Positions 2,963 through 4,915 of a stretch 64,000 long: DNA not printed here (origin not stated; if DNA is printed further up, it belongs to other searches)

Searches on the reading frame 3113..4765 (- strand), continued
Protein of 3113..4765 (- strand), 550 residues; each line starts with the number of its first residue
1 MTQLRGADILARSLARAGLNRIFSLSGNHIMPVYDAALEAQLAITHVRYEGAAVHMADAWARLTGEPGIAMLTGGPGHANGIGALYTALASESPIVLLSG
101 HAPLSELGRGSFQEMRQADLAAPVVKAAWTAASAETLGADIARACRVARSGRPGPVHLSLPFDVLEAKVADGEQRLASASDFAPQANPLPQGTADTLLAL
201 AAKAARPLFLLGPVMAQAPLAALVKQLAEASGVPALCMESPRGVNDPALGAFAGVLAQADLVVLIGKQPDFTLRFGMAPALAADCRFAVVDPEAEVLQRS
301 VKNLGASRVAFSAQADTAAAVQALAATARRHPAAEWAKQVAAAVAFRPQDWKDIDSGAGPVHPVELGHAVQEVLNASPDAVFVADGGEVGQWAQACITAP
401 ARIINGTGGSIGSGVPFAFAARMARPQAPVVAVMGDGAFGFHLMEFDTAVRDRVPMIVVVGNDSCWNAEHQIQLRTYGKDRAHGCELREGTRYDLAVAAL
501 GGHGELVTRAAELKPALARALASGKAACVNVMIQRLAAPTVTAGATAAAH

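Call 53: find_encoding_contigs(protein=P0353, flank=10000, max_places=1)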
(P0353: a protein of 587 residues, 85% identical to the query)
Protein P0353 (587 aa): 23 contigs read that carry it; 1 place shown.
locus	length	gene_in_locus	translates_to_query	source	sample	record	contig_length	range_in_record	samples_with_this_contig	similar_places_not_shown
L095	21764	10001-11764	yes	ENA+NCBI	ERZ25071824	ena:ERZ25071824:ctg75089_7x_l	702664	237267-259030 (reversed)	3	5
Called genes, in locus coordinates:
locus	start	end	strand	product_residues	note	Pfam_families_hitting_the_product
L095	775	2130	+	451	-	PF13701:DDE_Tnp_1_4, PF01609:DDE_Tnp_1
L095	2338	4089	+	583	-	PF00353:HemolysinCabind (faint), PF13946:DUF4214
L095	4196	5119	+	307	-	PF00890:FAD_binding_2 (weak), PF01266:DAO (weak), PF01593:Amino_oxidase, PF13450:NAD_binding_8, PF01593:Amino_oxidase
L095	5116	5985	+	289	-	-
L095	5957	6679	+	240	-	PF01209:Ubie_methyltran, PF08003:Methyltransf_9, PF05401:NodS, PF13489:Methyltransf_23, PF02353:CMAS, PF08241:Methyltransf_11, PF08242:Methyltransf_12, PF13649:Methyltransf_25, +2 more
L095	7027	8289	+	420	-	PF00270:DEAD, PF04851:ResIII (weak), PF00271:Helicase_C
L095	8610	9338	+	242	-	PF13085:Fer2_3, PF13183:Fer4_8 (weak), PF13534:Fer4_17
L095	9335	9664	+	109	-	PF01127:Sdh_cyt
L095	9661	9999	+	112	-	PF01127:Sdh_cyt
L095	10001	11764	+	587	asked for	PF00890:FAD_binding_2, PF02910:Succ_DH_flav_C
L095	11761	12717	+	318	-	PF05681:Fumerase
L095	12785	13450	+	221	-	PF05683:Fumerase_C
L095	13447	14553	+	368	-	PF00174:Oxidored_molyb, PF03404:Mo-co_dimer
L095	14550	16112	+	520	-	PF02776:TPP_enzyme_N, PF00205:TPP_enzyme_M (faint), PF02775:TPP_enzyme_C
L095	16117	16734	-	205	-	PF02798:GST_N, PF13417:GST_N_3, PF13409:GST_N_2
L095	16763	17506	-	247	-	PF01925:TauE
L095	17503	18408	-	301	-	PF00126:HTH_1, PF03466:LysR_substrate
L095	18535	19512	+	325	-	PF03401:TctC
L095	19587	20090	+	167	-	PF07331:TctB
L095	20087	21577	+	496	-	PF01970:TctA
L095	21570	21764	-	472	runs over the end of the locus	PF00929:RNase_T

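Call 54: find_encoding_contigs(protein=P0274, flank=10000, max_places=1)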
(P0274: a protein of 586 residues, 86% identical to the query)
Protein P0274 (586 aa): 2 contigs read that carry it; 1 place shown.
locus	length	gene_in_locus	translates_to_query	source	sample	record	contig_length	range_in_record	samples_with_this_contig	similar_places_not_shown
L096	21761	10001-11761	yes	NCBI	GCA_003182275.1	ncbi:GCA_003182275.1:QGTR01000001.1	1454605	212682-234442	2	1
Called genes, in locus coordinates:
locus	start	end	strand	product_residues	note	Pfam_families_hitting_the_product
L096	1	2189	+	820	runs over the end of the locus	PF00912:Transgly, PF17092:PCB_OB, PF00905:Transpeptidase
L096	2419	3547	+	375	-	PF03462:PCRF, PF00472:RF-1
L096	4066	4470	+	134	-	PF00669:Flagellin_N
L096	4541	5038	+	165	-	PF00700:Flagellin_C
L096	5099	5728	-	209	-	-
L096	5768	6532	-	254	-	PF20143:NAD_kinase_C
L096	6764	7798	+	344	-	-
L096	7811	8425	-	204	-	PF02798:GST_N, PF13409:GST_N_2, PF13417:GST_N_3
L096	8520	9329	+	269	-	PF13085:Fer2_3, PF13183:Fer4_8 (weak), PF13534:Fer4_17 (weak)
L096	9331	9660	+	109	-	PF01127:Sdh_cyt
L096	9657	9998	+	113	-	PF01127:Sdh_cyt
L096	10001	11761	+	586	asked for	PF00890:FAD_binding_2, PF02910:Succ_DH_flav_C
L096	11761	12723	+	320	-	PF05681:Fumerase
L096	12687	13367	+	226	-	PF05683:Fumerase_C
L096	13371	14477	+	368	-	PF00174:Oxidored_molyb, PF03404:Mo-co_dimer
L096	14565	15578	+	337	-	PF03601:Cons_hypoth698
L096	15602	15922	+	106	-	PF07978:NIPSNAP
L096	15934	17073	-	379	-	PF02746:MR_MLE_N, PF13378:MR_MLE_C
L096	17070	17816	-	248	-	PF01925:TauE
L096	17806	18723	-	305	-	PF00126:HTH_1, PF03466:LysR_substrate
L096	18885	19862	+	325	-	PF03401:TctC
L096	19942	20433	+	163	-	PF07331:TctB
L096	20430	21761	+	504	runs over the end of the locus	PF01970:TctA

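Call 55: find_encoding_contigs(protein=P0283, flank=10000, max_places=1)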
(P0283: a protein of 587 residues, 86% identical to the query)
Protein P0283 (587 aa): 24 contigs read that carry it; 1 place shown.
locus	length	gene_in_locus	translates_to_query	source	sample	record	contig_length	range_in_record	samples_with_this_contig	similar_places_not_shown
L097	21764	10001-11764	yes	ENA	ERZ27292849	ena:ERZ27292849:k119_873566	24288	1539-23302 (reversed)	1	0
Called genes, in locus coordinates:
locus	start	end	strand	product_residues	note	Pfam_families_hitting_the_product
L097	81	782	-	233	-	PF00392:GntR, PF13545:HTH_Crp_2 (faint), PF07702:UTRA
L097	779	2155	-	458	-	PF22429:HutF_N (weak), PF01979:Amidohydro_1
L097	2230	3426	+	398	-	PF01979:Amidohydro_1, PF07969:Amidohydro_3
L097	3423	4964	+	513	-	PF00221:Lyase_aromatic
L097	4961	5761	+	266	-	PF05013:FGase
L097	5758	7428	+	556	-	PF17391:Urocanase_N, PF01175:Urocanase, PF17392:Urocanase_C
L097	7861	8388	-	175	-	-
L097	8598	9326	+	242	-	PF13085:Fer2_3, PF13183:Fer4_8 (weak), PF13534:Fer4_17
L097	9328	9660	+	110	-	PF01127:Sdh_cyt (weak)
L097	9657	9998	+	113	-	PF01127:Sdh_cyt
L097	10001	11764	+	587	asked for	PF00890:FAD_binding_2, PF02910:Succ_DH_flav_C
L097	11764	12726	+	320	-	PF05681:Fumerase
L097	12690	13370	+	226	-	PF05683:Fumerase_C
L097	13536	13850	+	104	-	PF07978:NIPSNAP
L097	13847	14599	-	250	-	PF01925:TauE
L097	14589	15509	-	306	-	PF00126:HTH_1, PF03466:LysR_substrate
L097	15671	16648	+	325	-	PF03401:TctC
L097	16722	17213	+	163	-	PF07331:TctB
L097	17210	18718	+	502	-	PF01970:TctA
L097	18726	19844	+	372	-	PF01266:DAO, PF13450:NAD_binding_8 (weak)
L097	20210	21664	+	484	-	PF00171:Aldedh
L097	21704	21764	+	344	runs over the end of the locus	PF08240:ADH_N, PF00107:ADH_zinc_N, PF13602:ADH_zinc_N_2 (weak)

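Call 59: search_protein_families(library=ncbifam, proteins=[L097:18726-19844:+, L097:20210-21664:+, L095:13447-14553:+, L096:15934-17073:-, L096:15602-15922:+, L095:16117-16734:-, L095:14550-16112:+], max_evalue=1e-8)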
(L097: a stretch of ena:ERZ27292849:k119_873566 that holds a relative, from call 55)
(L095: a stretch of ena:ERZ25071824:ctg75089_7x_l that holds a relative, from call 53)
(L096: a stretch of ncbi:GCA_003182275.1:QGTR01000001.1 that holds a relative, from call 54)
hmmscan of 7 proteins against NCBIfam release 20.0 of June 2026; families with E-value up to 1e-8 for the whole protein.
L097:18726-19844:+ (372 aa): 7 families
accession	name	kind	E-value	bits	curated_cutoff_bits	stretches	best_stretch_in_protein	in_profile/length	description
NF008726.1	PRK11728.1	equivalog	6.1e-51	173.5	299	1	14-289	2-278/389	L-2-hydroxyglutarate oxidase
NF033460.1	glycerol3P_ox_II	equivalog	4.7e-29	101.7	460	1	15-371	4-359/361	type 2 glycerol-3-phosphate oxidase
TIGR02352.1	thiamin_ThiO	equivalog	3.3e-13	49.4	250.8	1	16-214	2-207/351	glycine oxidase ThiO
NF002480.1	PRK01747.1-1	equivalog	5.5e-11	41.6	540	1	13-214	249-452/645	bifunctional tRNA (5-methylaminomethyl-2-thiouridine)(34)-methyltransferase MnmC2/FAD-dependent 5-carboxymethylaminomethyl-2-thiouridine(34)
NF001933.0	PRK00711.1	subfamily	1.7e-10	40.5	383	0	14-66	2-54/429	D-amino acid dehydrogenase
NF050086.1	pipecolate_AmaA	exception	7.5e-10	38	600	0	12-126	25-138/425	L-pipecolate oxidase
NF009074.0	PRK12409.1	equivalog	2.8e-09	36.6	494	0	72-221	108-265/410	D-amino acid dehydrogenase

L097:20210-21664:+ (484 aa): 41 families (the best 25 are shown)
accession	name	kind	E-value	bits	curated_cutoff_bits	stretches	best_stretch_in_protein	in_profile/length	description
TIGR01780.1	SSADH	subfamily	2.4e-189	629.9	646.35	1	30-475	2-448/448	succinate-semialdehyde dehydrogenase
NF008415.0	PRK11241.1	equivalog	4.8e-189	629.1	828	1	7-480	8-481/482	NADP-dependent succinate-semialdehyde dehydrogenase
NF010000.0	PRK13473.1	subfamily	6.1e-131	437.3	615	1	9-478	2-471/475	aminobutyraldehyde dehydrogenase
TIGR01804.1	BADH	equivalog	2.4e-124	415.4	668.6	1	14-475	2-467/467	betaine-aldehyde dehydrogenase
TIGR02299.1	HpaE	equivalog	8e-122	407.3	638.35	1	12-480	3-477/488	5-carboxymethyl-2-hydroxymuconate semialdehyde dehydrogenase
NF007497.0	PRK10090.1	equivalog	1.3e-118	396.8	500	1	7-475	4-473/480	aldehyde dehydrogenase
NF009725.0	PRK13252.1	equivalog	1.5e-116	389.7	593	1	8-479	5-479/488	betaine-aldehyde dehydrogenase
NF045735.1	PaDhStyDPseudo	equivalog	3.7e-116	388.7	850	1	9-480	2-482/483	phenylacetaldehyde dehydrogenase StyD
NF006916.0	PRK09407.1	equivalog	3.9e-115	385.4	521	1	22-475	31-488/526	succinic semialdehyde dehydrogenase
NF042993.1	AlphKGSA_gudD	equivalog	1.8e-113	379.9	770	1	10-479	4-480/481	alpha-ketoglutaric semialdehyde dehydrogenase GucD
TIGR03216.1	OH_muco_semi_DH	equivalog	3.2e-110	369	693.25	1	12-479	3-479/481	2-hydroxymuconic semialdehyde dehydrogenase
NF040648.1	lactal_redase_Meth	equivalog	1e-109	367.6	650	1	13-477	2-460/463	lactaldehyde dehydrogenase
NF045736.1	PaDhStyDRhodo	equivalog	2.3e-102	343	800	1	13-470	6-468/479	phenylacetaldehyde dehydrogenase StyD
NF052305.1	DioxValDhHalo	equivalog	9.2e-102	341.4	750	1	10-475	5-477/483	2,5-dioxovalerate dehydrogenase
TIGR04284.1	aldehy_Rv0768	hypoth_equivalog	1.4e-101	340.9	775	1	12-478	3-477/480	aldehyde dehydrogenase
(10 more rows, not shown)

L095:13447-14553:+ (368 aa): 4 families
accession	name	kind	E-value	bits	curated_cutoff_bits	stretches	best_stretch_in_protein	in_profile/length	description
NF052245.1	SorA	equivalog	2.5e-46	158.2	600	1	43-363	70-396/396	SorA family sulfite dehydrogenase catalytic subunit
TIGR04555.1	sulfite_DH_soxC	equivalog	8.7e-42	143.5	420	1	35-357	79-390/408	sulfite dehydrogenase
NF052247.1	SorT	equivalog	2.6e-41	141.7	570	1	44-363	65-385/387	SorT family sulfite dehydrogenase catalytic subunit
NF003767.0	PRK05363.1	equivalog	1.2e-09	37.9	207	1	125-221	145-249/320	protein-methionine-sulfoxide reductase catalytic subunit MsrP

L096:15934-17073:- (379 aa): 11 families
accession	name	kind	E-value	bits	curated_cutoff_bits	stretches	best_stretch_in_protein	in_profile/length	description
NF047820.1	TalGalacDh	equivalog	7.1e-30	104.1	500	1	6-364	4-356/371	L-talarate/galactarate dehydratase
NF040866.1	AraD_Arch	equivalog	1.3e-24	86.9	650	1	36-372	36-370/372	arabinonate dehydratase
TIGR02534.1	mucon_cyclo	subfamily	1.2e-17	64.1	334.95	1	7-372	2-366/368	muconate/chloromuconate family cycloisomerase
NF010624.0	PRK14017.1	equivalog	5.8e-16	58.5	311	1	34-362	15-351/382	galactonate dehydratase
TIGR01927.1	menC_gam_Gplu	equivalog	8.7e-13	48.2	130.55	1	13-268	2-228/307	o-succinylbenzoate synthase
NF043002.1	HProlDhtase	equivalog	1.1e-12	47.5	500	1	109-368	100-359/366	cis-3-hydroxy-L-proline dehydratase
NF042940.1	racemase_DgcA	equivalog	2.1e-12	46.9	400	1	10-289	2-255/323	N-acetyl-D-Glu racemase DgcA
TIGR01928.1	menC_lowGC_arch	equivalog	1.2e-11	44.3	200.65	1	14-289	3-267/325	o-succinylbenzoate synthase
NF002739.0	PRK02714.1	equivalog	5e-11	42.6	259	0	9-62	5-57/320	o-succinylbenzoate synthase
NF043051.1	ManoateDhtManD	equivalog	7.6e-10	38.2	550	0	217-371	228-383/403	D-mannonate dehydratase ManD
NF011968.0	PRK15440.1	equivalog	6.1e-09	35.2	393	1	98-303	113-319/395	L-rhamnonate dehydratase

L096:15602-15922:+ (106 aa): 0 families

L095:16117-16734:- (205 aa): 3 families
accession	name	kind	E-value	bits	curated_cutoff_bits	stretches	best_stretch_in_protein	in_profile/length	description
NF007831.0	PRK10542.1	equivalog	6.4e-28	97.7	198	1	3-203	2-198/201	glutathione transferase GstA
TIGR01262.1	maiA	equivalog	3e-20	72.7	171.05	1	7-195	6-198/211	maleylacetoacetate isomerase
NF010579.0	PRK13972.1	equivalog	2.3e-09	37.1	332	0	1-198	1-201/215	GSH-dependent disulfide bond oxidoreductase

L095:14550-16112:+ (520 aa): 51 families (the best 25 are shown)
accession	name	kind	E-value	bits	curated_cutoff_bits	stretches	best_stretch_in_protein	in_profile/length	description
NF004516.0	PRK05858.1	equivalog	1.7e-86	290.9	587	1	4-513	13-536/548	acetolactate synthase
NF058623.1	HdaclCoAlyACT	equivalog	1e-69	235.7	600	1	5-512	13-540/575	2-hydroxyacyl-CoA lyase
NF006052.0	PRK08199.1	subfamily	8.7e-68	229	539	1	2-513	8-538/559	thiamine pyrophosphate protein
NF006122.0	PRK08266.1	subfamily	6.1e-63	213.1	571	1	4-512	6-524/543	hypothetical protein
TIGR00118.1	acolac_lg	equivalog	9.3e-59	199.3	538.35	2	3-172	2-171/557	biosynthetic-type acetolactate synthase large subunit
NF006378.0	PRK08617.1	equivalog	1.5e-56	191.9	510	2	2-224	8-235/556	acetolactate synthase AlsS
NF006721.0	PRK09259.1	equivalog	3.9e-56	190.9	557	1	1-513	14-551/574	oxalyl-CoA decarboxylase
NF006524.0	PRK08978.1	equivalog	6.2e-55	186.5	738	1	3-513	2-525/548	acetolactate synthase 2 catalytic subunit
TIGR02418.1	acolac_catab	equivalog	2.8e-54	184.5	551.1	2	4-202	1-204/539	acetolactate synthase AlsS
TIGR03254.1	oxalate_oxc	equivalog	8.5e-52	176.6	739.4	1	1-513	2-538/554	oxalyl-CoA decarboxylase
NF004919.0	PRK06276.1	equivalog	6.4e-51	173.3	866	2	3-163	2-162/582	acetolactate synthase large subunit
NF005713.0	PRK07525.1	subfamily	6.9e-51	173.3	620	2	6-226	10-233/592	sulfoacetaldehyde acetyltransferase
NF005712.0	PRK07524.1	subfamily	1.1e-50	172.6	500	1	3-510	4-527/536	5-guanidino-2-oxopentanoate decarboxylase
NF005470.0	PRK07064.1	equivalog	1.7e-50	172.6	495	1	4-510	7-527/552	thiamine pyrophosphate-binding protein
NF004710.0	PRK06048.1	equivalog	5.2e-50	170.4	976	2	3-168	9-174/561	acetolactate synthase large subunit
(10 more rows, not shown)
